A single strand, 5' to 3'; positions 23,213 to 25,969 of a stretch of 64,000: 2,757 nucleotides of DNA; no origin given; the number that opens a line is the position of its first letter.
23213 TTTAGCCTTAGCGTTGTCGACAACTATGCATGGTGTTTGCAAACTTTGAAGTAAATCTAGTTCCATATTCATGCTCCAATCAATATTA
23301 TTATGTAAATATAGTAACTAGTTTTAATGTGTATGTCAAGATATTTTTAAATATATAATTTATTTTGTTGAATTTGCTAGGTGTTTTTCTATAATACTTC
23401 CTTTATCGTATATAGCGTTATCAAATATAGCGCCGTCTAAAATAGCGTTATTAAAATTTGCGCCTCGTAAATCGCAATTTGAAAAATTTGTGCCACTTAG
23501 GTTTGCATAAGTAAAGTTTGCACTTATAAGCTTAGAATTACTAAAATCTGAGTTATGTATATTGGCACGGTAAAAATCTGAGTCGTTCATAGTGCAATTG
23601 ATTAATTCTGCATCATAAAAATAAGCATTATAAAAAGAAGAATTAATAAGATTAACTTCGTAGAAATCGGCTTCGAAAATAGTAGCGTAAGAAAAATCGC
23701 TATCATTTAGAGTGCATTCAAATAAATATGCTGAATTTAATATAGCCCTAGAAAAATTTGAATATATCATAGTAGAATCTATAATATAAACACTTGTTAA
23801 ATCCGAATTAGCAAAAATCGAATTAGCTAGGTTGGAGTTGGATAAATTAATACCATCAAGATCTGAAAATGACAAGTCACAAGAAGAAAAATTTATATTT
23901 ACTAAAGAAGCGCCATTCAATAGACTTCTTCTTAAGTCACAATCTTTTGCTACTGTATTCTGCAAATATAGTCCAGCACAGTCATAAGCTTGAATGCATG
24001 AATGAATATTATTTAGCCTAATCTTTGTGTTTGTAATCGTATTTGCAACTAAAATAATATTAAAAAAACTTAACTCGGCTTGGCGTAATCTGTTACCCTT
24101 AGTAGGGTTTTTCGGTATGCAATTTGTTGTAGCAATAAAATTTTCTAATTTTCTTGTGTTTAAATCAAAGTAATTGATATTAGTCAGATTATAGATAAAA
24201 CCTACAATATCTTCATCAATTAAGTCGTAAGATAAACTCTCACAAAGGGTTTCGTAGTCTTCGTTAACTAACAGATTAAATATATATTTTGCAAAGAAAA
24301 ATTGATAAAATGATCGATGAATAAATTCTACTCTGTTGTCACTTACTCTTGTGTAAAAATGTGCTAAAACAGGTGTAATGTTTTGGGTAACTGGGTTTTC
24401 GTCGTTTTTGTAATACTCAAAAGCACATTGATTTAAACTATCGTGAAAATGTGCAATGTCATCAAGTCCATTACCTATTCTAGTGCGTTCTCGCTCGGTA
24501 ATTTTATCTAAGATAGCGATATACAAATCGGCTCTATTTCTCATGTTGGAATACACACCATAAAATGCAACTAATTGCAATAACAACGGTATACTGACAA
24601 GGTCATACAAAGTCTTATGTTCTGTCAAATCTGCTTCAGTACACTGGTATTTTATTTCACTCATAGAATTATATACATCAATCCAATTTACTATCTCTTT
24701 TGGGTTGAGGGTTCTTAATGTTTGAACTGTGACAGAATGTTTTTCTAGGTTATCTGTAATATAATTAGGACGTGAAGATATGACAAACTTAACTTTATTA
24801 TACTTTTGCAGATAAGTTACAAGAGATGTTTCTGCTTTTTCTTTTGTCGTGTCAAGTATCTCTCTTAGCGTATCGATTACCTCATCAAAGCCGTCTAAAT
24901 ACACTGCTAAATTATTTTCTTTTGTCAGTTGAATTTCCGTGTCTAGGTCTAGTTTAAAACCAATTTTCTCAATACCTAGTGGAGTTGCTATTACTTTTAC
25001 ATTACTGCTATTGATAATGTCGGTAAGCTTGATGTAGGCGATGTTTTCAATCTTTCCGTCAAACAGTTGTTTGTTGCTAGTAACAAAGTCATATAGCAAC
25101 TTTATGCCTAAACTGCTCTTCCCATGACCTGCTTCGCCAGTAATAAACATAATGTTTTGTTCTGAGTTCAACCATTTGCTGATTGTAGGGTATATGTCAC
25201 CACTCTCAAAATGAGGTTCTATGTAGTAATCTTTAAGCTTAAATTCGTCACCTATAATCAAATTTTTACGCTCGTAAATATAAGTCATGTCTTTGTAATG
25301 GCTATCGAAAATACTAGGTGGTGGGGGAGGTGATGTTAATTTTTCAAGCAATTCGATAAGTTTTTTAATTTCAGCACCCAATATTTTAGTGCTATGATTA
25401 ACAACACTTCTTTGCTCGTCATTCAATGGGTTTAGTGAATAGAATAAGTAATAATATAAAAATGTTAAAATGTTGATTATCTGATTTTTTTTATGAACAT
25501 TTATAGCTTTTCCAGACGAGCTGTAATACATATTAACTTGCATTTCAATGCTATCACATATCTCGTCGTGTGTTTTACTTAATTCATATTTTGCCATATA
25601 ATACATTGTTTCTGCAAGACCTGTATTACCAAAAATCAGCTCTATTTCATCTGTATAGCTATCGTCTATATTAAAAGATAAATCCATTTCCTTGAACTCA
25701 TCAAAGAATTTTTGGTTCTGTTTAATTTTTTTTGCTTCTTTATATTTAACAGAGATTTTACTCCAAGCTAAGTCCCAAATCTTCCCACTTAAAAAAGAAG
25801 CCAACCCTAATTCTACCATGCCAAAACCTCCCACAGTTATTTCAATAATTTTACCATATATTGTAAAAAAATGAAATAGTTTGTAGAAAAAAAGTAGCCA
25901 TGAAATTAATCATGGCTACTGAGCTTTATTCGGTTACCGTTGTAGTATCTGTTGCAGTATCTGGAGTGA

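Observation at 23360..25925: Stand-alone NACHT (bacterial NLR-like) NTPase with unknown N-terminal domain and pentapeptide-repeat sensor: candidate single-gene antiphage defence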

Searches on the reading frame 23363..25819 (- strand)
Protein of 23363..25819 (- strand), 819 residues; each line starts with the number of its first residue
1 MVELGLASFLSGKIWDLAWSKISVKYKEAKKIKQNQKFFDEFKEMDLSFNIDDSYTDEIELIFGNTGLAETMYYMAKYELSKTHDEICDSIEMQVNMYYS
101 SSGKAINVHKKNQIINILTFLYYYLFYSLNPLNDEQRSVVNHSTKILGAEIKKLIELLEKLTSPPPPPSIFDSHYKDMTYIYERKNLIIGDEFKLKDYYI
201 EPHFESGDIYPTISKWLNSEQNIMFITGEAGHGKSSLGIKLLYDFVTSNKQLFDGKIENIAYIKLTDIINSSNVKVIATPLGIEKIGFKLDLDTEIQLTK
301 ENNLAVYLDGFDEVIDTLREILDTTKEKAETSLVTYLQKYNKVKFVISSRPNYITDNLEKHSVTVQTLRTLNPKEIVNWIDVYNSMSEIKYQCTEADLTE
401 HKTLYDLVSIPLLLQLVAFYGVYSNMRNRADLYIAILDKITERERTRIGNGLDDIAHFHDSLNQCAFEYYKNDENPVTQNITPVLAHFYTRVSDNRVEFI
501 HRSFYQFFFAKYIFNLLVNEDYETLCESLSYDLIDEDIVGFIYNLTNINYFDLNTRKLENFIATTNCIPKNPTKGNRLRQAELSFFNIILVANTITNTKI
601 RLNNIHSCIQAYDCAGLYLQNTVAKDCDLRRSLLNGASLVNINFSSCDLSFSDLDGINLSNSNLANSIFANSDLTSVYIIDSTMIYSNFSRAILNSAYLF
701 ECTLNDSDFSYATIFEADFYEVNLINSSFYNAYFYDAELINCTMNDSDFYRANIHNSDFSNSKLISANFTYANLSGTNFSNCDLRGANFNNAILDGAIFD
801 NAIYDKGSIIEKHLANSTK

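Call 3: search_protein_families(library=pfam, proteins=[window:23363-25819:-], max_evalue=1)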
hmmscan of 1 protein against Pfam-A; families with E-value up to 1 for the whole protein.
window:23363-25819:- (819 aa): 13 families
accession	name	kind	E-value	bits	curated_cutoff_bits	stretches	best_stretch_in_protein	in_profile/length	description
PF00805.28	Pentapeptide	-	1.3e-29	101.7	20.2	7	763-800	2-39/40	Pentapeptide repeats (8 copies)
PF13599.13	Pentapeptide_4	-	5.7e-23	81.2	38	3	734-801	3-70/78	Pentapeptide repeat region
PF13576.12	Pentapeptide_3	-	6.1e-15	55.6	27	3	769-806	1-40/48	Pentapeptide repeats (9 copies)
PF05729.18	NACHT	-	0.00033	21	26.7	1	223-365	2-148/167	NACHT domain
PF20720.3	nSTAND3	-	0.00093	19.4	27.2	1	219-261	15-55/155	Novel STAND NTPase 3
PF24883.2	NPHP3_N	-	0.0032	18.1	24.8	1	212-241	11-42/164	Nephrocystin 3, N-terminal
PF00931.28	NB-ARC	-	0.034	13.8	23.5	1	214-375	9-160/248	NB-ARC domain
PF09848.15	SLFN-g3_helicase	-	0.037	13.8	24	1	222-249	2-29/354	Schlafen group 3, DNA/RNA helicase domain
PF05264.16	CfAFP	-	0.068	13.6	25.9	0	650-723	15-93/137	Choristoneura fumiferana antifreeze protein (CfAFP)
PF25199.1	nSTAND_NTPase5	-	0.075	13.3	34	0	214-330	34-124/145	Novel STAND NTPase 5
PF13191.12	AAA_16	-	0.084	13.8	32.6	1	221-280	24-85/167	AAA ATPase domain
PF13401.12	AAA_22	-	0.092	13.5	27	1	219-302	3-64/130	AAA domain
PF25296.1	Decapeptide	-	0.23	11.8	45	1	755-792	18-55/74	Decapeptide repeat region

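Call 4: search_protein_families(library=padloc, proteins=[window:23363-25819:-], max_evalue=1)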
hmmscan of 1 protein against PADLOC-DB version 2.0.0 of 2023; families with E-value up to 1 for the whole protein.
window:23363-25819:- (819 aa): 1 family
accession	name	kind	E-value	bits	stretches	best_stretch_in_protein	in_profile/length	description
PDLC05014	PDC-S41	-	0.024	11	0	292-364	255-326/657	-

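Call 5: search_protein_families(library=ncbifam, proteins=[window:23363-25819:-], max_evalue=1)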
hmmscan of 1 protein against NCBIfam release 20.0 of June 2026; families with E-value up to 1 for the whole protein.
window:23363-25819:- (819 aa): 18 families
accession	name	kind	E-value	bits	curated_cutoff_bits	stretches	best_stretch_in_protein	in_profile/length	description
NF047416.1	penta_HetL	equivalog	1.9e-21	76.5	260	2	694-796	70-172/218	heterocyst differentiation pentapeptide repeat protein HetL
NF052603.1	penta_Alr5209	equivalog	8.9e-19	67.7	125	4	728-809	14-100/113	Alr5209 family pentapeptide repeat protein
NF033086.2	penta_rpt_Qnr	equivalog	6.7e-18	65.2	240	2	704-795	12-99/211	Qnr family pentapeptide repeat protein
NF000056.3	penta_rpt_QnrS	exception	7.7e-13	48.6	460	2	704-794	18-104/218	QnrS family quinolone resistance pentapeptide repeat protein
NF012151.0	penta_rpt_QnrAS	exception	1.9e-12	47.7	490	2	704-797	18-107/218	QnrAS family quinolone resistance pentapeptide repeat protein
NF000421.1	penta_rpt_QnrVC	exception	3e-12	46.9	460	2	705-793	9-103/218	QnrVC family quinolone resistance pentapeptide repeat protein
NF011744.0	PRK15197.1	equivalog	4.9e-12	45.6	274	2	705-795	167-257/291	SPI-2 type III secretion system effector PipB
NF011743.0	PRK15196.1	equivalog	6.3e-12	45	354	1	616-793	151-333/350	type III secretion system effector PipB2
NF000071.4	penta_rpt_QnrA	exception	1.4e-11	44.6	450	2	704-796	18-106/218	QnrA family quinolone resistance pentapeptide repeat protein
NF000139.2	penta_rpt_QnrD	exception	6.1e-11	42.7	425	2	575-706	17-143/214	QnrD family quinolone resistance pentapeptide repeat protein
NF000349.1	mfpA_AE000516.2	equivalog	7.1e-10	39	360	2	650-760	30-140/183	pentapeptide repeat protein MfpA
NF012152.0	penta_rpt_QnrC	exception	8.2e-10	39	500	2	705-794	19-104/221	QnrC family quinolone resistance pentapeptide repeat protein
NF033375.2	penta_rpt_QnrE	exception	2e-09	37.7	480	3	618-748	60-185/214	QnrE family quinolone resistance pentapeptide repeat protein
NF038182.1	penta_rpt_SmQnr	exception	6.5e-09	35.9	460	2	616-754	59-192/215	SmQnr family pentapeptide repeat protein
NF000420.1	penta_rpt_QnrB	exception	3.6e-08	33.6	460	2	616-752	58-189/214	QnrB family quinolone resistance pentapeptide repeat protein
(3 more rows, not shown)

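Call 6: find_homologous_proteins(query=window:23363-25819:-, max_evalue=0.001)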
Query window:23363-25819:- (819 aa): 10 proteins with E <= 0.001 among 8000 candidates.
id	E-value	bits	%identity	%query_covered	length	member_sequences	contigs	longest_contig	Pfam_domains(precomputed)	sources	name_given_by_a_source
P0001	0.0e+0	1828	100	100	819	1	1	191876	PF13576.13,PF13599.14,PF00805.29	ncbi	-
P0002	7.4e-20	89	25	77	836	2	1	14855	PF13576.13,PF13599.14,PF00805.29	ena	-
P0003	7.4e-11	59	26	28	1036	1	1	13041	PF13576.13,PF13599.14,PF00805.29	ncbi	-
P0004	1.6e-9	55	29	20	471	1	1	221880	PF13576.13,PF13599.14,PF00805.29,PF25296.2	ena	-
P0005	1.4e-8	52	29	20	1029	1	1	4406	PF13576.13,PF22735.2,PF05729.19,PF13599.14,PF00805.29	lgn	-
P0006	2.2e-7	48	24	46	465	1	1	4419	PF13576.13,PF13599.14,PF00805.29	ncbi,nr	ncbi:MAG TPA: pentapeptide repeat-containing protein [Pyrinomonadaceae bacterium]|nr:pentapeptide re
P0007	4.6e-6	44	24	23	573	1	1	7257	PF13576.13,PF13599.14,PF00805.29,PF00211.26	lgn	-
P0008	1.1e-5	42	22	59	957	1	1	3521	PF24883.3,PF22735.2,PF13599.14,PF00805.29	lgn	-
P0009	1.9e-5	42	24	22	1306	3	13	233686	PF09937.15,PF13576.13,PF13599.14,PF00805.29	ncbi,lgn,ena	-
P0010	5.8e-5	40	23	22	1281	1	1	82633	PF09937.15,PF13576.13,PF13599.14,PF00805.29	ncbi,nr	ncbi:MAG: DUF2169 domain-containing protein [Deltaproteobacteria bacterium]|nr:DUF2169 domain-contai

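Call 7: search_solved_structures(query=window:23363-25819:-, max_evalue=1)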
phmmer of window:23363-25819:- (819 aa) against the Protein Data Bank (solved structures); distinct sequences matched with E-value up to 1: 32.
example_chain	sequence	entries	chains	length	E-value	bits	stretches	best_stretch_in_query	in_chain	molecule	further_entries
4yfo_A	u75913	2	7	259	2e-14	56.2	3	724-800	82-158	beta1_ex1 | 6beta1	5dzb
4yei_A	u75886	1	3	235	2.4e-14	56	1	638-807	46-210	beta1mut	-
4yc5_A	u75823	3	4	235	3.3e-14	55.5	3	744-797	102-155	beta1 | beta1 protein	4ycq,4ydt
3du1_X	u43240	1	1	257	1.1e-13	53.8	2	653-802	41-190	All3740 protein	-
5dns_A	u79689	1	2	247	4.9e-12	48.3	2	717-802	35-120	t1428 beta1 loop design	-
5dn0_A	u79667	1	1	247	8.2e-12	47.6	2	718-801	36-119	beta1 t1555 loop variant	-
2j8k_A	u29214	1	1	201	1.1e-11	47.2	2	742-816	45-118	NP275-NP276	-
5dra_A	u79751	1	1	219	1.3e-11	46.9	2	701-799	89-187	3beta1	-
2xt4_A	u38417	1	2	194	1.3e-10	43.7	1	671-803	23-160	MCBG-LIKE PROTEIN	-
5di5_A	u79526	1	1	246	4.1e-10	42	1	639-810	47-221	beta1 t801 loop variant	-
5dqa_A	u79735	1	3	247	5.5e-10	41.6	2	718-801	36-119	t3284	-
2xt2_A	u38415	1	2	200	4.6e-09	38.5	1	671-803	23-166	MCBG-LIKE PROTEIN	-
9ngw_A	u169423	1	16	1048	4.6e-09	38.5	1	690-799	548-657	IcmE (DotG)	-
7muc_AG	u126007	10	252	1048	4.6e-09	38.5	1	690-799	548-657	IcmE protein | IcmE (DotG)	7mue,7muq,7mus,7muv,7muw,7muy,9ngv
2j8i_A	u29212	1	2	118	2.4e-07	32.8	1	748-813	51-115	NP275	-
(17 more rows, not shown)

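Call 10: find_encoding_contigs(protein=P0001, flank=10000, max_places=6)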
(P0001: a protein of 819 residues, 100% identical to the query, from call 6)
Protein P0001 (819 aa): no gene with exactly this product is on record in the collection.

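Call 11: find_encoding_contigs(protein=P0002, flank=10000)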
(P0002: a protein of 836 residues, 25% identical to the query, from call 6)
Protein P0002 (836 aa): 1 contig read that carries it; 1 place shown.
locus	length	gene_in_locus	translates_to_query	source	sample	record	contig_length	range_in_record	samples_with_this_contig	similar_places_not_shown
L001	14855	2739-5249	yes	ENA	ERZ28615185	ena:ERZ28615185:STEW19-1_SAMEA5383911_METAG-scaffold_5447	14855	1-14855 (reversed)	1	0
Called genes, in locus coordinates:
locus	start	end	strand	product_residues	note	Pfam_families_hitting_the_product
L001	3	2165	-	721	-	?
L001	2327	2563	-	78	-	PF13560:HTH_31 (weak), PF01381:HTH_3 (weak)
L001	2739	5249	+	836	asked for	PF13599:Pentapeptide_4 (faint), PF00805:Pentapeptide, PF13576:Pentapeptide_3 (faint), PF00805:Pentapeptide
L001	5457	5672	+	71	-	PF20612:SHOCT_2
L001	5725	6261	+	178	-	PF00239:Resolvase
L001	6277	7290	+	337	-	PF07508:Recombinase, PF13408:Zn_ribbon_recom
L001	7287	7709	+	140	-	PF07508:Recombinase (faint)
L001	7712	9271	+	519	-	PF00239:Resolvase, PF07508:Recombinase, PF13408:Zn_ribbon_recom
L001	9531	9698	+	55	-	-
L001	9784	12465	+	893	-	-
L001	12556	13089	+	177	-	-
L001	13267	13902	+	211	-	-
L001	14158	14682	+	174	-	-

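Call 13: list_cluster_members(proteins=[P0001, P0002])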
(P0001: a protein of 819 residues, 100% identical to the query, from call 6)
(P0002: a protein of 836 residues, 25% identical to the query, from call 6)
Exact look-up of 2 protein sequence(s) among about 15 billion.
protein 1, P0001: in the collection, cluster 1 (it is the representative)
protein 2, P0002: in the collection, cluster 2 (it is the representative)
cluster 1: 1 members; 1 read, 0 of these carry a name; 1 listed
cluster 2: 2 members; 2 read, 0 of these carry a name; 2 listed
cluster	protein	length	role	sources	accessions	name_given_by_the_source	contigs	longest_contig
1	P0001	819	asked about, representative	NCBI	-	-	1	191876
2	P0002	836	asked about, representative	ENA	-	-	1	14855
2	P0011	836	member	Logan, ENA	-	-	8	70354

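Call 22: search_protein_families(library=pfam, proteins=[P0002, P0003, P0005, P0008, L001:2327-2563:-, L001:3-2165:-, L001:9784-12465:+], max_evalue=0.1)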
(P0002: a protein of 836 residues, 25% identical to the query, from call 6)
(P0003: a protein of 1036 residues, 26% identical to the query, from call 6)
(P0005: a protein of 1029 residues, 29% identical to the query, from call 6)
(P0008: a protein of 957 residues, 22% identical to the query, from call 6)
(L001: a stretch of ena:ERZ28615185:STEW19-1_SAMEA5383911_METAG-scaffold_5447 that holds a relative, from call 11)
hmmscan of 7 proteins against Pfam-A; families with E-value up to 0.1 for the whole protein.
P0002 (836 aa): 12 families
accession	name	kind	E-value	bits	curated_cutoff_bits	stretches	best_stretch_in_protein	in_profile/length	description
PF00805.28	Pentapeptide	-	3e-27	94.2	20.2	3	697-734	1-38/40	Pentapeptide repeats (8 copies)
PF13599.13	Pentapeptide_4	-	2.8e-09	37.4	38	2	662-723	16-77/78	Pentapeptide repeat region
PF13576.12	Pentapeptide_3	-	3.5e-06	27.6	27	0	716-757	3-47/48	Pentapeptide repeats (9 copies)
PF24883.2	NPHP3_N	-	3.1e-05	24.7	24.8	1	233-268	13-49/164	Nephrocystin 3, N-terminal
PF00004.35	AAA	-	0.0076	17.1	21.2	1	244-353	1-96/131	ATPase family associated with various cellular activities (AAA)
PF13191.12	AAA_16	-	0.013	16.4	32.6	1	238-278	22-63/167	AAA ATPase domain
PF20720.3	nSTAND3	-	0.014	15.5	27.2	1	240-270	16-46/155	Novel STAND NTPase 3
PF05729.18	NACHT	-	0.021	15.1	26.7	1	242-400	1-160/167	NACHT domain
PF01637.24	ATPase_2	-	0.033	14.4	33.2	0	229-270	8-49/225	ATPase domain predominantly from Archaea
PF23476.1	DUF7132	-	0.061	13.9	27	0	303-350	59-104/106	Family of unknown function (DUF7132)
PF13401.12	AAA_22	-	0.066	14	27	0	240-268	4-32/130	AAA domain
PF08439.15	Peptidase_M3_N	-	0.072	13.7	25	0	387-420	1-34/70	Oligopeptidase F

P0003 (1036 aa): 7 families
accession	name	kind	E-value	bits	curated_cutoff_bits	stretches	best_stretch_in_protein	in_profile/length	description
PF00805.28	Pentapeptide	-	1.4e-45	152.8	20.2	5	884-923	1-40/40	Pentapeptide repeats (8 copies)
PF13599.13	Pentapeptide_4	-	3.1e-16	59.7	38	3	890-959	7-76/78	Pentapeptide repeat region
PF13576.12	Pentapeptide_3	-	1.7e-15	57.4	27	3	861-899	6-47/48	Pentapeptide repeats (9 copies)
PF13401.12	AAA_22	-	0.0037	18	27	1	307-426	5-107/130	AAA domain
PF20720.3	nSTAND3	-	0.0084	16.3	27.2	1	301-333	11-43/155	Novel STAND NTPase 3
PF05729.18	NACHT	-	0.029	14.6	26.7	1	310-416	3-97/167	NACHT domain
PF24883.2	NPHP3_N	-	0.092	13.4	24.8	0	307-441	22-164/164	Nephrocystin 3, N-terminal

P0005 (1029 aa): 8 families
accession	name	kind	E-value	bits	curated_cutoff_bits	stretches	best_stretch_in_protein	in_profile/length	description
PF00805.28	Pentapeptide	-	1.1e-46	156.4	20.2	5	844-882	2-40/40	Pentapeptide repeats (8 copies)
PF22735.1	NNH3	-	7.4e-41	140.9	27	1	51-261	4-213/213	NACHT N-terminal Helical domain 3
PF13599.13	Pentapeptide_4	-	5.4e-19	68.5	38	3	904-979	2-77/78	Pentapeptide repeat region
PF13576.12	Pentapeptide_3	-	3.4e-11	43.6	27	2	846-888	2-47/48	Pentapeptide repeats (9 copies)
PF05729.18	NACHT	-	3.3e-09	37.2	26.7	1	305-461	2-163/167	NACHT domain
PF20720.3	nSTAND3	-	0.0059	16.8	27.2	1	301-354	15-63/155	Novel STAND NTPase 3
PF24883.2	NPHP3_N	-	0.041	14.5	24.8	0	293-324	13-43/164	Nephrocystin 3, N-terminal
PF00931.28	NB-ARC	-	0.08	12.6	23.5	0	410-476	119-180/248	NB-ARC domain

P0008 (957 aa): 9 families
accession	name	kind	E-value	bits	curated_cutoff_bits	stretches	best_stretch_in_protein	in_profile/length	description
PF22735.1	NNH3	-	1.7e-37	129.9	27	1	20-231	9-213/213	NACHT N-terminal Helical domain 3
PF00805.28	Pentapeptide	-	1.2e-34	117.8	20.2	4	861-898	1-38/40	Pentapeptide repeats (8 copies)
PF13599.13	Pentapeptide_4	-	1.5e-11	44.6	38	1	827-897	7-77/78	Pentapeptide repeat region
PF24883.2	NPHP3_N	-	4.3e-06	27.5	24.8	1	273-317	10-54/164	Nephrocystin 3, N-terminal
PF05729.18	NACHT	-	0.00022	21.6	26.7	1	290-377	4-99/167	NACHT domain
PF13401.12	AAA_22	-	0.0066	17.2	27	0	287-355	6-65/130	AAA domain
PF07728.20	AAA_5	-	0.0074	16.7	22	0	290-337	3-47/139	AAA domain (dynein-related subfamily)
PF00004.35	AAA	-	0.05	14.5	21.2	0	291-389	3-88/131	ATPase family associated with various cellular activities (AAA)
PF18241.6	AvrM-A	-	0.083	13.8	27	0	672-735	39-104/147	Flax-rust effector AvrM-A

L001:2327-2563:- (78 aa): 9 families
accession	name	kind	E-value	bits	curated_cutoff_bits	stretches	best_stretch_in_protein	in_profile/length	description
PF01381.28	HTH_3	-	3.1e-07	30.7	23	1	9-43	1-35/55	Helix-turn-helix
PF13560.12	HTH_31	-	9.3e-07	29.5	27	1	9-63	6-58/64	Helix-turn-helix domain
PF00157.23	Pou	-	0.0027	18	27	1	7-31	11-35/72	Pou domain - N-terminal to homeobox domain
PF04545.22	Sigma70_r4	-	0.007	16.3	24.1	1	2-29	6-32/50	Sigma-70, region 4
PF13384.12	HTH_23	-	0.012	15.9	24.6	1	10-36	12-36/50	Homeodomain-like domain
PF12844.13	HTH_19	-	0.02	15.2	30.2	1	9-40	4-35/64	Helix-turn-helix domain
PF15731.11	MqsA_antitoxin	-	0.021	15.4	30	1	5-46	70-111/131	Antitoxin component of bacterial toxin-antitoxin system, MqsA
PF20432.4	Xre-like-HTH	-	0.038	14.7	25.8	1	14-39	20-44/63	Antitoxin Xre-like helix-turn-helix domain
PF13413.12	HTH_25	-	0.051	13.9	24.6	1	8-40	1-33/62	Helix-turn-helix domain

L001:3-2165:- (721 aa): 2 families
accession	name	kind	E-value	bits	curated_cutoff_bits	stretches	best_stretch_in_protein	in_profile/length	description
PF00239.26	Resolvase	-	9e-28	97.6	23.3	1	65-215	1-144/145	Resolvase, N terminal domain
PF07508.19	Recombinase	-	7.2e-20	71.6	21.1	1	245-357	2-101/102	Recombinase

L001:9784-12465:+ (893 aa): 4 families
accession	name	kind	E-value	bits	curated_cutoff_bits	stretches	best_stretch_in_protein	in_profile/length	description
PF20769.2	YPEB_N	-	0.022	15.1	27.3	0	190-219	95-124/136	YpeB N-terminal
PF24005.1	DUF7320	-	0.024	15.1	27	0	820-843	4-27/78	Domain of unknown function (DUF7320)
PF23254.1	KH_PARP14_8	-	0.057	13.7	27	0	182-209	3-30/66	PARP14-like, eighth type I KH domain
PF11178.13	DUF2963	-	0.068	13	22.6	0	263-304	7-49/52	Protein of unknown function (DUF2963)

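Call 31: predict_structure(protein=window:23363-25819:-)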
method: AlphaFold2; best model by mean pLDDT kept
length: 819 residues; sequences in the alignment: 1
mean_pLDDT: 32.5   pTM: 0.20
mean pLDDT of the five models: 32.5, 27.2, 25.2, 24.4, 22.5
residues with pLDDT >= 90: 0; 70-90: 0; 50-70: 0; < 50: 819
segments of 3 or more residues with pLDDT < 50: 1-819
pLDDT, mean of each block of 10 residues (from residue 1): 29 32 29 31 28 30 34 35 37 37 37 41 39 38 41 44 32 26 30 26 32 38 32 35 40 36 26 28 27 25 28 34 32 32 27 29 28 31 27 27 28 32 29 32 32 31 31 31 29 30 34 38 39 36 31 37 38 36 36 30 29 30 38 36 37 36 38 31 28 30 35 26 22 31 36 31 31 31 32 31 35 31
secondary structure, 60 per line:
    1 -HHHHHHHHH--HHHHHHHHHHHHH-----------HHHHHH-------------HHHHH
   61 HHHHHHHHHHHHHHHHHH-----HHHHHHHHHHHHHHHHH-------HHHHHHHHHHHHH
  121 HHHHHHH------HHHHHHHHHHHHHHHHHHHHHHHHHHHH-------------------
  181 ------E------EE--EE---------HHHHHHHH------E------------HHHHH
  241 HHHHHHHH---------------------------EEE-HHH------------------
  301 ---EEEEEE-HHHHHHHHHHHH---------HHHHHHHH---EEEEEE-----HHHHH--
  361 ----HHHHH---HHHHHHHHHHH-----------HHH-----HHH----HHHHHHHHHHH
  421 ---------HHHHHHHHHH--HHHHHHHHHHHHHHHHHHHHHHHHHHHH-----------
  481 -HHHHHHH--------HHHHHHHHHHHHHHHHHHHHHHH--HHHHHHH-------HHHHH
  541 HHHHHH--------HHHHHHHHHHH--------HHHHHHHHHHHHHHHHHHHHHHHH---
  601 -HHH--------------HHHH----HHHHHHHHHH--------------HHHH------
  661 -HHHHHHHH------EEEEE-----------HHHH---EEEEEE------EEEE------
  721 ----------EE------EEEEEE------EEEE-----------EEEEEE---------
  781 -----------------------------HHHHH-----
elements in order (helices of 4 or more, strands of 3 or more residues): H2-10 H13-25 H37-42 H56-78 H84-100 H108-127 H134-161 H209-216 H236-248 E276-278 E304-309 H311-322 H332-339 E343-348 H354-358 H365-369 H373-383 H410-420 H430-439 H442-469 H482-488 H497-519 H522-528 H536-546 H555-565 H574-597 H619-622 H627-636 H651-654 H662-669 E676-680 H692-695 E699-704 E711-714 E739-744 E751-754 E766-771 H810-814
